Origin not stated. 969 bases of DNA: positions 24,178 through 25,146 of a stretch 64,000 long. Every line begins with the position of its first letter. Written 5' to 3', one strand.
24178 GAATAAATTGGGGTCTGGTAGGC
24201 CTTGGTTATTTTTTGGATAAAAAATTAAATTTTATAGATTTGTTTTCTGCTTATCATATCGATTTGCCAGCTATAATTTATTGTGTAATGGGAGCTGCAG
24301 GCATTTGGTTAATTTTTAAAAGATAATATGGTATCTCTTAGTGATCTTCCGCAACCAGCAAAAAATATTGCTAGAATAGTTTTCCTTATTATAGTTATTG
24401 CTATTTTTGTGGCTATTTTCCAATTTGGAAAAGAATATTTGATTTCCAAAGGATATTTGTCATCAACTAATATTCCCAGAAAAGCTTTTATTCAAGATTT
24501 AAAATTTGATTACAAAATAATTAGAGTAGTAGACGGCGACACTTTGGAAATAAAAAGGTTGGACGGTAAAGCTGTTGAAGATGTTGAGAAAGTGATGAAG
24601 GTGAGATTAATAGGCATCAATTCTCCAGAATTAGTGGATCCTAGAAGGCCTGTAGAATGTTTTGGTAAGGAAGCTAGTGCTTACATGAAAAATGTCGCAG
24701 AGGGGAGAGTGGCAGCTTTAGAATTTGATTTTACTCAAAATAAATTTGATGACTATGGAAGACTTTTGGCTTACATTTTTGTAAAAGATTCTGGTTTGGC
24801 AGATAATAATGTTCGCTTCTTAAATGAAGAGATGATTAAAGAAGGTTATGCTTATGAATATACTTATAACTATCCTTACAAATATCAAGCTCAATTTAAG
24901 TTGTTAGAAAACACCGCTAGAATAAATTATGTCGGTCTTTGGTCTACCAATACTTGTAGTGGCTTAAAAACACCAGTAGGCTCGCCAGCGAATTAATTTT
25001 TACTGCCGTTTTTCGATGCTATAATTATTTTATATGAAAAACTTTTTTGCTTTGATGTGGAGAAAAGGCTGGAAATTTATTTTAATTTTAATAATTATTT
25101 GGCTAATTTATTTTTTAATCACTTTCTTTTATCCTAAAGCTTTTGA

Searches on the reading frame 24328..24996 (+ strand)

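Call 67: search_protein_families(library=pfam, proteins=[window:24328-24996:+], max_evalue=0.00001)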
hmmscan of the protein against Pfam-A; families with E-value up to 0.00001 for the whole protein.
window:24328-24996:+ (222 aa): 1 family
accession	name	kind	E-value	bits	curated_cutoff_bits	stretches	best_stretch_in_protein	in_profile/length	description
PF00565.23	SNase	-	2.1e-21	76.8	21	1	91-206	1-106/107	Staphylococcal nuclease homologue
